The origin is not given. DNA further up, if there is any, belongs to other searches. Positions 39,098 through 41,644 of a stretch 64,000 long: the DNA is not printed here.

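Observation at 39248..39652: Primary sigma factor carries a histone-H1-like Lys/Ala/Pro-rich N-terminal extension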

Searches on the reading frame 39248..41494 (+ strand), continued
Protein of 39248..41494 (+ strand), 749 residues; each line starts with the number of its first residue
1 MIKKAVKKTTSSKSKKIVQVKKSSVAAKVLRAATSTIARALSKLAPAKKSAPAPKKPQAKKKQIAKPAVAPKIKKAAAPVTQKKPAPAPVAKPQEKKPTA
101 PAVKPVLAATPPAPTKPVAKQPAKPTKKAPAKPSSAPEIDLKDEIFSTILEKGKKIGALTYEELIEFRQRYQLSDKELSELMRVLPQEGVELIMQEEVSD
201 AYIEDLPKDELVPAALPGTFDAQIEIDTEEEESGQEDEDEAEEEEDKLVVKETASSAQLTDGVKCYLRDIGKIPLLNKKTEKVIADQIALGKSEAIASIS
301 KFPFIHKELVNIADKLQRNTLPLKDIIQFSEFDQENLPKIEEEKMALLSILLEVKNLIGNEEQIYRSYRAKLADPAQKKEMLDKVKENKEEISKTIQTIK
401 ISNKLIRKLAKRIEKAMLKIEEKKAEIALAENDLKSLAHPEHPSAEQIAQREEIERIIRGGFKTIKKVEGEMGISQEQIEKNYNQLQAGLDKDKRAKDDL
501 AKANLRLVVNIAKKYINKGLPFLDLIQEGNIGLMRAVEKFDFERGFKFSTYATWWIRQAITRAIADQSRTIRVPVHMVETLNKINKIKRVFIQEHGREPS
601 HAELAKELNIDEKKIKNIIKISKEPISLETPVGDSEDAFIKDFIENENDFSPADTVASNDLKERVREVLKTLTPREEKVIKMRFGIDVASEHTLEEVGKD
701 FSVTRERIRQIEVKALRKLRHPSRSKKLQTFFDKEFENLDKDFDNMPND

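Call 65: search_protein_families(library=pfam, proteins=[P0210, P0194, P0269, P0206, P0166, P0250, P0149, P0174, P0254, P0159], max_evalue=0.01)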
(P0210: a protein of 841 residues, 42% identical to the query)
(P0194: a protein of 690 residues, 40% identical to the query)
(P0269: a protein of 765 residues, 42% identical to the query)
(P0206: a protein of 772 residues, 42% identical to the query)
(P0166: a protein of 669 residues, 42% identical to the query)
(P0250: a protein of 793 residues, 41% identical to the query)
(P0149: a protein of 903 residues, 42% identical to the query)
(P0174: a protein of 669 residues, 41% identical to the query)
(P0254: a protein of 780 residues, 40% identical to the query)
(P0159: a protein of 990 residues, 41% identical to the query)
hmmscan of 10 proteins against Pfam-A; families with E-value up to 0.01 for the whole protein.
P0210 (841 aa): 5 families
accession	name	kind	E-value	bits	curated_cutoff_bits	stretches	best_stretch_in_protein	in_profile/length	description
PF04539.22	Sigma70_r3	-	8.4e-30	103.1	25.3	1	687-761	1-75/78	Sigma-70 region 3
PF04542.20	Sigma70_r2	-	2.3e-23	82.2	24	1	609-678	2-71/71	Sigma-70 region 2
PF04545.22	Sigma70_r4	-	2.6e-20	72.1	24.1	1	776-829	1-50/50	Sigma-70, region 4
PF00140.25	Sigma70_r1_2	-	1.7e-16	60.3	22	1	351-383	1-33/34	Sigma-70 factor, region 1.2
PF03979.19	Sigma70_r1_1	-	2.6e-08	34.1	22.5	1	268-337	2-68/81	Sigma-70 factor, region 1.1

P0194 (690 aa): 4 families
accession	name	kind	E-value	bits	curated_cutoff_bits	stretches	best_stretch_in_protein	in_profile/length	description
PF04539.22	Sigma70_r3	-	4.3e-25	88.1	25.3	1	535-610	1-76/78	Sigma-70 region 3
PF04542.20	Sigma70_r2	-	1.9e-24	85.7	24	1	456-526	1-71/71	Sigma-70 region 2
PF04545.22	Sigma70_r4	-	1.5e-18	66.5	24.1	1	625-677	2-50/50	Sigma-70, region 4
PF00140.25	Sigma70_r1_2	-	3.2e-09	37.1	22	1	209-239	1-31/34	Sigma-70 factor, region 1.2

P0269 (765 aa): 6 families
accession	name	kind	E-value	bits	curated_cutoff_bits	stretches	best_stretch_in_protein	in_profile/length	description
PF04539.22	Sigma70_r3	-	1.5e-29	102.4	25.3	1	611-685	1-75/78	Sigma-70 region 3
PF04542.20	Sigma70_r2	-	2.4e-23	82.2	24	1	533-602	2-71/71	Sigma-70 region 2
PF04545.22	Sigma70_r4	-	6.5e-20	70.8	24.1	1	701-753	2-50/50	Sigma-70, region 4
PF00140.25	Sigma70_r1_2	-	7.4e-17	61.5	22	1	250-281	1-32/34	Sigma-70 factor, region 1.2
PF03979.19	Sigma70_r1_1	-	5.6e-10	39.5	22.5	1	174-229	8-63/81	Sigma-70 factor, region 1.1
PF07888.16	CALCOCO1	-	0.0042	16.5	36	1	323-540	66-289/496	Calcium binding and coiled-coil domain (CALCOCO1) like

P0206 (772 aa): 5 families
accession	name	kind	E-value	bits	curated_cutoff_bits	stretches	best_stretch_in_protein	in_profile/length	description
PF04539.22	Sigma70_r3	-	2.5e-27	95.2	25.3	1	618-694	1-77/78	Sigma-70 region 3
PF04542.20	Sigma70_r2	-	3.6e-24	84.8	24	1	539-609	1-71/71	Sigma-70 region 2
PF04545.22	Sigma70_r4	-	2.6e-19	68.9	24.1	1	707-760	1-50/50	Sigma-70, region 4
PF00140.25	Sigma70_r1_2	-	7.3e-14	51.9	22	1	278-310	1-33/34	Sigma-70 factor, region 1.2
PF03979.19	Sigma70_r1_1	-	2.6e-09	37.3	22.5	1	80-137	5-63/81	Sigma-70 factor, region 1.1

P0166 (669 aa): 5 families
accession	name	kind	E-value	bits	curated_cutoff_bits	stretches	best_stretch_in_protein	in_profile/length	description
PF04539.22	Sigma70_r3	-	2.3e-29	101.7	25.3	1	514-589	1-76/78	Sigma-70 region 3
PF04542.20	Sigma70_r2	-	5.5e-24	84.2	24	1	435-505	1-71/71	Sigma-70 region 2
PF04545.22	Sigma70_r4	-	3.2e-18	65.4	24.1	1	603-656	1-50/50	Sigma-70, region 4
PF03979.19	Sigma70_r1_1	-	5.6e-16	58.7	22.5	1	112-167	7-62/81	Sigma-70 factor, region 1.1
PF00140.25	Sigma70_r1_2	-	3.6e-10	40.1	22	1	188-219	1-32/34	Sigma-70 factor, region 1.2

P0250 (793 aa): 6 families
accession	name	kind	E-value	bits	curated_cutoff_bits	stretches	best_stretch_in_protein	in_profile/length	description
PF04546.19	Sigma70_ner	-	2.2e-36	126.2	29.7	1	290-527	2-209/210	Sigma-70, non-essential region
PF04539.22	Sigma70_r3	-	3.2e-29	101.3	25.3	1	638-714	1-77/78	Sigma-70 region 3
PF04542.20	Sigma70_r2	-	2.3e-23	82.2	24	1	559-629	1-71/71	Sigma-70 region 2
PF03979.19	Sigma70_r1_1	-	1e-20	73.9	22.5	1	161-230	5-76/81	Sigma-70 factor, region 1.1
PF04545.22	Sigma70_r4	-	2.4e-20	72.2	24.1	1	727-780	1-50/50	Sigma-70, region 4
PF00140.25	Sigma70_r1_2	-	4.1e-13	49.5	22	1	248-280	1-33/34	Sigma-70 factor, region 1.2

P0149 (903 aa): 6 families
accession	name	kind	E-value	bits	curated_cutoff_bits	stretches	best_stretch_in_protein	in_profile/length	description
PF04539.22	Sigma70_r3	-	5.8e-31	106.9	25.3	1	749-824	2-77/78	Sigma-70 region 3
PF04542.20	Sigma70_r2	-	3.6e-24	84.8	24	1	669-739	1-71/71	Sigma-70 region 2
PF04545.22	Sigma70_r4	-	4.9e-19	68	24.1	1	837-890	1-50/50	Sigma-70, region 4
PF03979.19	Sigma70_r1_1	-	1.2e-14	54.4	22.5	1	325-397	2-77/81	Sigma-70 factor, region 1.1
PF00140.25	Sigma70_r1_2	-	2.4e-12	47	22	1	410-442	1-33/34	Sigma-70 factor, region 1.2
PF07382.16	HC2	-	1.6e-06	28.8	40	1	3-153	10-164/194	Histone H1-like nucleoprotein HC2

P0174 (669 aa): 6 families
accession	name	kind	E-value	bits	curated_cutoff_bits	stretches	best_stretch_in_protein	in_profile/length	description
PF04539.22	Sigma70_r3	-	5.1e-30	103.8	25.3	1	514-590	1-77/78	Sigma-70 region 3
PF04542.20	Sigma70_r2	-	2.7e-24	85.2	24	1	435-505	1-71/71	Sigma-70 region 2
PF04545.22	Sigma70_r4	-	7.5e-21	73.8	24.1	1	603-656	1-50/50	Sigma-70, region 4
PF03979.19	Sigma70_r1_1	-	2.3e-20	72.7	22.5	1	90-152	4-64/81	Sigma-70 factor, region 1.1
PF00140.25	Sigma70_r1_2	-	3.6e-16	59.3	22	1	177-210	1-34/34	Sigma-70 factor, region 1.2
PF04546.19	Sigma70_ner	-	8.2e-05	23.1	29.7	1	273-404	78-210/210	Sigma-70, non-essential region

P0254 (780 aa): 5 families
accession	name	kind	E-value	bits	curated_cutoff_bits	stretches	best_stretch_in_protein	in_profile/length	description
PF04542.20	Sigma70_r2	-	4.9e-24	84.4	24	1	547-617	1-71/71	Sigma-70 region 2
PF04539.22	Sigma70_r3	-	5.2e-24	84.6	25.3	1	626-700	1-76/78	Sigma-70 region 3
PF04545.22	Sigma70_r4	-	6.8e-19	67.6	24.1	1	715-767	2-50/50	Sigma-70, region 4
PF00140.25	Sigma70_r1_2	-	2.6e-13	50.1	22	1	286-319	1-34/34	Sigma-70 factor, region 1.2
PF03979.19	Sigma70_r1_1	-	2.3e-07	31.1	22.5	1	185-240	5-61/81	Sigma-70 factor, region 1.1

P0159 (990 aa): 6 families
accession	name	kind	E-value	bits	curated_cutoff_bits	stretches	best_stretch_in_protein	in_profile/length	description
PF04539.22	Sigma70_r3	-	2.6e-30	104.8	25.3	1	836-912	1-77/78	Sigma-70 region 3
PF04542.20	Sigma70_r2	-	4.6e-24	84.5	24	1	757-827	1-71/71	Sigma-70 region 2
PF04545.22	Sigma70_r4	-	7.7e-18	64.2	24.1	1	925-978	1-50/50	Sigma-70, region 4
PF03979.19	Sigma70_r1_1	-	3.8e-13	49.6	22.5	1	435-495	9-70/81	Sigma-70 factor, region 1.1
PF00140.25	Sigma70_r1_2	-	3.8e-12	46.4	22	1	503-534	1-32/34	Sigma-70 factor, region 1.2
PF04546.19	Sigma70_ner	-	6.7e-06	26.6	29.7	1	567-695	24-173/210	Sigma-70, non-essential region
